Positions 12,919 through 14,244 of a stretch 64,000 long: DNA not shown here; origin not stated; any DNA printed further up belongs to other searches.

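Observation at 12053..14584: Pilin, HExxH zincin-like protein and ATP-grasp ligase as a three-gene unit: a candidate post-translational modification module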

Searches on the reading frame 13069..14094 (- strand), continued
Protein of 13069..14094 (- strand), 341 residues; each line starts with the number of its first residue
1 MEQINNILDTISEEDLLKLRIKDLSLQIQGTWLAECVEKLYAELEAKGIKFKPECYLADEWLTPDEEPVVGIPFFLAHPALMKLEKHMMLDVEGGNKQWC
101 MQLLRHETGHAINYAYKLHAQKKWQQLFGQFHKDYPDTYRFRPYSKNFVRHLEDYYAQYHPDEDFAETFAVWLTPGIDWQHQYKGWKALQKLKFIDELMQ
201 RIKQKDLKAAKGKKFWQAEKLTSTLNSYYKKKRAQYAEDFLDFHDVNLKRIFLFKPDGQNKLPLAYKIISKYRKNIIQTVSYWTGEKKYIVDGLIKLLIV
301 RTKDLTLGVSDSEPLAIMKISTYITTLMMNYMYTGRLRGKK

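Call 18: search_protein_representatives(protein=window:13069-14094:-)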
Query: 341 residues. Proteins with E-value up to 0.001 (for the whole library): 2043; up to 1e-10: 1410; up to 1e-30: 571. The best 150 are listed.
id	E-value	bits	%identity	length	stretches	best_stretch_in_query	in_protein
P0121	1.4e-122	425.6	55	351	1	8-340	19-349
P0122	3.7e-97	342.1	48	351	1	11-338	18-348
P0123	1.2e-87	310.8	43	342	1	12-338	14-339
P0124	2.7e-87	309.6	43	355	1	9-336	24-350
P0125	1.4e-86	307.3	42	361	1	10-331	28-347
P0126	2.8e-86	306.3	54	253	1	88-338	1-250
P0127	1.0e-84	301.2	44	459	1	14-336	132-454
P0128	5.4e-84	298.8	44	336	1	10-336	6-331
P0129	3.6e-82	292.8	66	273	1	8-188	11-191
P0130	1.1e-80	288.0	40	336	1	8-339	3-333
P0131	3.3e-80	286.3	41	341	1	10-336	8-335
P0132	3.2e-79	283.1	41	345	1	9-338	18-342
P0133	3.2e-79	283.1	41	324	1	19-334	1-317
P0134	6.4e-78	278.8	41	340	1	8-337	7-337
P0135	7.1e-78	278.7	44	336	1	8-338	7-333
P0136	1.8e-76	274.0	40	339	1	10-337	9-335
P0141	9.8e-75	268.3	39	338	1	6-336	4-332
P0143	1.2e-73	264.8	41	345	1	8-337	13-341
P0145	7.2e-72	258.9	37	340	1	9-338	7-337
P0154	6.7e-69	249.1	41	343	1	13-337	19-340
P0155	5.7e-68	246.1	38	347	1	10-340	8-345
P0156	6.0e-68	246.0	53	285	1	10-205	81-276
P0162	5.7e-67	242.8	46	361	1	11-239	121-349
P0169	2.4e-65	237.5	37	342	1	8-339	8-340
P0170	2.4e-65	237.4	38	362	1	11-337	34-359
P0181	2.7e-63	230.7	38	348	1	21-338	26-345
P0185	8.6e-63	229.1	37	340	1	8-338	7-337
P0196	1.1e-60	222.2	37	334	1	15-334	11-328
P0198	2.3e-60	221.1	39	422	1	13-335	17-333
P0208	1.0e-58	215.7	36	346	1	9-337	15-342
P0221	2.2e-57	211.3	36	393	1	8-307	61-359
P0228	7.7e-57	209.5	55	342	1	13-182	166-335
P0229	8.8e-57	209.3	33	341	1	8-321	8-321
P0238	4.7e-56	206.9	40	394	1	11-299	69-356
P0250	1.1e-54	202.3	35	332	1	9-335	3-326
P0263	1.4e-53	198.8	49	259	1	10-181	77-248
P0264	1.7e-53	198.5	52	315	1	12-176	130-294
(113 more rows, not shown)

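Call 25: find_related_loci(query=A1, collection=metagenome_contigs, flank=6000)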
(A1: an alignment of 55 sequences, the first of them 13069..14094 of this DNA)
Query A1 (341 aa) in metagenome_contigs; peptide patterns used: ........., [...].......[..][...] (x = any residue, [..] = any of these).
600 stretches matched a pattern (row limit reached: there are more); 510 encode a relative of the query (tblastn E <= 1e-3); the best 80 are kept; 80 distinct loci.
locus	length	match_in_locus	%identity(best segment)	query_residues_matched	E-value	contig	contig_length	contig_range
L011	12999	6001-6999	65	8-341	6e-154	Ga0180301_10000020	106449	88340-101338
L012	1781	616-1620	60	1-338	2e-149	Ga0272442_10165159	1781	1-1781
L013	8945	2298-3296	54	8-340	1e-128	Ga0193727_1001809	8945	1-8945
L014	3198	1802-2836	55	8-341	2e-132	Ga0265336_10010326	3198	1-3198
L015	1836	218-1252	55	8-341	1e-134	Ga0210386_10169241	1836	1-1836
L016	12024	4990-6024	53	8-341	4e-125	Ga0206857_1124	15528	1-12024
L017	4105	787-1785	53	8-340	3e-127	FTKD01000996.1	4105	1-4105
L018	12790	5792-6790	53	20-341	7e-118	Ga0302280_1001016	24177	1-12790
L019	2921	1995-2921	54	8-305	7e-109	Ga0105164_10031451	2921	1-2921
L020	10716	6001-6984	48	11-341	3e-104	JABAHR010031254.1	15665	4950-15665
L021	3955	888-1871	46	8-338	1e-103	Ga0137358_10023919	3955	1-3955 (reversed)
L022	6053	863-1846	47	8-338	7e-103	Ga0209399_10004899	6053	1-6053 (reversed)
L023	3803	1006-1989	46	8-338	9e-102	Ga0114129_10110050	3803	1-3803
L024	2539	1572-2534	45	8-331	9e-104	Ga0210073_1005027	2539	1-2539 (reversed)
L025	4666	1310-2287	46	12-338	4e-100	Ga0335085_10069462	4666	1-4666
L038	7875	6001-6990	44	10-338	5e-96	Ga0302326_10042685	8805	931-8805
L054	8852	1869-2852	44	10-341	1e-92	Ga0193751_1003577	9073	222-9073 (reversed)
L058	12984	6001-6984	44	10-341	4e-92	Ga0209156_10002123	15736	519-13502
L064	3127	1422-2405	44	10-341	8e-93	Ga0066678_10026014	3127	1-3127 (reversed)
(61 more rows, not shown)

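Call 31: list_cluster_members(proteins=[P0122, P0124, P0128, P0131, P0136, P0143, P0154, P0169, P0196, P0250])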
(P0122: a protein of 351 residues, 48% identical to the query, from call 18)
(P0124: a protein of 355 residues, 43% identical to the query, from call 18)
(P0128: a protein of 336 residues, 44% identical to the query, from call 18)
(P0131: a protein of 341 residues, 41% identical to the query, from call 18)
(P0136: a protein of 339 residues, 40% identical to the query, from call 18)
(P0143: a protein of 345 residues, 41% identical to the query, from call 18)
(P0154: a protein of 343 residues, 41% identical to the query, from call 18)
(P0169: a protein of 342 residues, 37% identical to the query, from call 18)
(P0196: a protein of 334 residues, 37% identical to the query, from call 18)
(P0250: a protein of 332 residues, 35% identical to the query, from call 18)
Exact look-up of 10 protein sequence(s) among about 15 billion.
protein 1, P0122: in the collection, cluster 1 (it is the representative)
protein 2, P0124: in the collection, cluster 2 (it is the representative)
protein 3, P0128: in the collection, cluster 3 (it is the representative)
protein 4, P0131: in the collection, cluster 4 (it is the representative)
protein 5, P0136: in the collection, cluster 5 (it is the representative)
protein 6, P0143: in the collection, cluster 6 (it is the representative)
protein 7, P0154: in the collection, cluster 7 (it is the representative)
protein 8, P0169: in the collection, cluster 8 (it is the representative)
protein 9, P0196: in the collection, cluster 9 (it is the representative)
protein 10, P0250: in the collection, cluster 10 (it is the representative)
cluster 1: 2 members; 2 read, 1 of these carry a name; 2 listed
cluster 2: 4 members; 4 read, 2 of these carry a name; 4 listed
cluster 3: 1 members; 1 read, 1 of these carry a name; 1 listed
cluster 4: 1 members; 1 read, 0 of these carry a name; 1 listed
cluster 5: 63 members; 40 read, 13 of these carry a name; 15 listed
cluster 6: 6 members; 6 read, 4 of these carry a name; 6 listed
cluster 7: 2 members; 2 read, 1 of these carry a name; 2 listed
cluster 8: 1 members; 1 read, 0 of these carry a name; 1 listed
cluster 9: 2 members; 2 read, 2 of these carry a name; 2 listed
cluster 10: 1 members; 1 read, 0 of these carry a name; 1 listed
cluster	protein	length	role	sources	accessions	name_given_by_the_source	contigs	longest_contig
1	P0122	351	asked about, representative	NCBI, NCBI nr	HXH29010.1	MAG TPA: putative zinc-binding metallopeptidase [Candidatus Polarisedimenticolia ... | putative zinc-binding metallopeptidase [Candidatus Polarisedimenticolia bacterium]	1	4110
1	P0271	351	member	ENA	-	-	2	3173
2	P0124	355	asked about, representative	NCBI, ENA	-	-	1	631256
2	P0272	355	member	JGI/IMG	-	hypothetical protein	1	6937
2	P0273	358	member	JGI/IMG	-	Putative zinc-binding metallo-peptidase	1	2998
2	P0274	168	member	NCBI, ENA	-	-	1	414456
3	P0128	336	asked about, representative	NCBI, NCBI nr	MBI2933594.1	MAG: hypothetical protein HYY16_18280 [Planctomycetes bacterium] | hypothetical protein [Planctomycetota bacterium]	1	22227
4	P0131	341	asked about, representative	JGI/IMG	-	-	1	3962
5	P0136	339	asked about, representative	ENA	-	-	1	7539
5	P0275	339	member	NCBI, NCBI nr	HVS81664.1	MAG TPA: hypothetical protein VHE60_08000 [Pyrinomonadaceae bacterium] | hypothetical protein [Pyrinomonadaceae bacterium]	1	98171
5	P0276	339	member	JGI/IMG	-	hypothetical protein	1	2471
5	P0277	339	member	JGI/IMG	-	hypothetical protein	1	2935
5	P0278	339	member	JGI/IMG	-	hypothetical protein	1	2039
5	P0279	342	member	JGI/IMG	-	hypothetical protein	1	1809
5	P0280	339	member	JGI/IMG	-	hypothetical protein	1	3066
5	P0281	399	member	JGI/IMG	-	hypothetical protein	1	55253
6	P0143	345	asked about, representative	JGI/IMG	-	hypothetical protein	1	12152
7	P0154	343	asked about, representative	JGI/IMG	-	-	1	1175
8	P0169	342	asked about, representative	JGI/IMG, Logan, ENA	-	-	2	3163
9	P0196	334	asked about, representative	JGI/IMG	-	hypothetical protein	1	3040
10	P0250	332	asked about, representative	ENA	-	-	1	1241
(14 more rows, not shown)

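Call 35: predict_structure(alignment_id=A1)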
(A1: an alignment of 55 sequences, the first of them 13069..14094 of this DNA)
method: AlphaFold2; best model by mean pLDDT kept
length: 341 residues; sequences in the alignment: 55
mean_pLDDT: 91.7   pTM: 0.75
mean pLDDT of the five models: 91.7, 91.6, 90.5, 89.8, 88.6
residues with pLDDT >= 90: 261; 70-90: 57; 50-70: 19; < 50: 4
segments of 3 or more residues with pLDDT < 50: 338-341
pLDDT, mean of each block of 10 residues (from residue 1): 79 97 97 98 97 98 97 98 90 93 98 98 98 86 93 90 98 98 98 98 92 97 96 72 84 77 95 97 86 92 94 96 91 57 36
secondary structure, 60 per line:
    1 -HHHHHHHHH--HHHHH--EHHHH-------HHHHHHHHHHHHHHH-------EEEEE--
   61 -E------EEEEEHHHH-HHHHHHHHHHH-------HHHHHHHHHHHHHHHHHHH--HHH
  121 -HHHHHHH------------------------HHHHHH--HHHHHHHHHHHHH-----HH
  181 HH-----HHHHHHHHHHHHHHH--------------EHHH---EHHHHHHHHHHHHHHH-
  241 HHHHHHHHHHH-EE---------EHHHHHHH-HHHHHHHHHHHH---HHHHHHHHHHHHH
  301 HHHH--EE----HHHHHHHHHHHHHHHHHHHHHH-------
elements in order: H2-10 H13-17 H21-24 H32-46 E54-58 E69-73 H74-77 H79-89 H97-115 H122-128 H153-158 H161-173 H179-182 H188-202 H225-239 H241-251 H265-271 H273-284 H288-304 H313-334

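Call 37: search_solved_structures(query=A1, max_evalue=10, show_alignments=3)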
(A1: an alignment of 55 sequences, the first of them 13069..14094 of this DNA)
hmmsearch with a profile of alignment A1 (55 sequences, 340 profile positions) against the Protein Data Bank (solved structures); distinct sequences matched with E-value up to 10: 6.
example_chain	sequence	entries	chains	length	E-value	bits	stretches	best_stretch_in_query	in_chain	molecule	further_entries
3rpm_A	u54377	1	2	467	0.091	15.2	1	224-326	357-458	Beta-N-acetyl-hexosaminidase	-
9dm3_A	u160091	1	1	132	0.16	14.4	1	150-281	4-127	naphthalenediimide binding protein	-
4l7a_A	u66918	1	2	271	0.5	12.8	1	154-202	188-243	Uncharacterized protein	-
9urd_A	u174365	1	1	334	0.6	12.5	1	105-180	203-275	Substrate import-associated zinc metallohydrolase lipoprotein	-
1mki_A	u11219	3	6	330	0.7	12.3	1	186-255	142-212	Probable Glutaminase ybgJ | Glutaminase 1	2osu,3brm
3agf_A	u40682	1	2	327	0.7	12.3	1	186-255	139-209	Glutaminase 1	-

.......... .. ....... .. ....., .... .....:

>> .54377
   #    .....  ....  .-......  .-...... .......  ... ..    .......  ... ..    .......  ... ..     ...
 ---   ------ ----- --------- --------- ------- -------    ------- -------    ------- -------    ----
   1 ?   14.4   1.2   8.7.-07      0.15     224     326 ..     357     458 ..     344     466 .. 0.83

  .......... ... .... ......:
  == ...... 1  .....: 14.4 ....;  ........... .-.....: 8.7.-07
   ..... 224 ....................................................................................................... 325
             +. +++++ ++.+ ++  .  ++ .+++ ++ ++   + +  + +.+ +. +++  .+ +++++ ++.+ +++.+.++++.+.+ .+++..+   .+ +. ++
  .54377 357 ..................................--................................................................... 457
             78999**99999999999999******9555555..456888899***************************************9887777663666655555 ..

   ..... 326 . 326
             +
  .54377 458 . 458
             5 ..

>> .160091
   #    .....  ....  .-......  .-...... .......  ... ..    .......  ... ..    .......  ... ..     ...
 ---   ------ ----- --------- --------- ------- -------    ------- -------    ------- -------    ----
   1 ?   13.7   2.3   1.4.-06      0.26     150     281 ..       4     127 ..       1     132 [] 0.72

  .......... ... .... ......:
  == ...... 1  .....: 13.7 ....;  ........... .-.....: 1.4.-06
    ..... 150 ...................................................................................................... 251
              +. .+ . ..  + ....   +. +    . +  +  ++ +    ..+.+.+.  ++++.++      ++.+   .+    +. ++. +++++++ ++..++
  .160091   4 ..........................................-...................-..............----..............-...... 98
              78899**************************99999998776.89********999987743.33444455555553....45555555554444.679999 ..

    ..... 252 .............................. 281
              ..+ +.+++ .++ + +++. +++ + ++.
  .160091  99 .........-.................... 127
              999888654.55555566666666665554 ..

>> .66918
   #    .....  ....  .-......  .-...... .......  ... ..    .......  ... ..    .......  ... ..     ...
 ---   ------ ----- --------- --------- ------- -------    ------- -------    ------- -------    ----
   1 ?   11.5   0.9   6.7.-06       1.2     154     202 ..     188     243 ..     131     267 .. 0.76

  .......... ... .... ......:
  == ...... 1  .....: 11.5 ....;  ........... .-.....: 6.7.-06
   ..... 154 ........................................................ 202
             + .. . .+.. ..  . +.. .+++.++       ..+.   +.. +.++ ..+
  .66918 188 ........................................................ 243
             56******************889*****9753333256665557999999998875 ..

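Call 45: search_protein_families(library=padloc, proteins=[window:13069-14094:-], max_evalue=0.01)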
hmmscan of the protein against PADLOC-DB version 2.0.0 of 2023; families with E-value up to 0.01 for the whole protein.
window:13069-14094:- (341 aa): 0 families
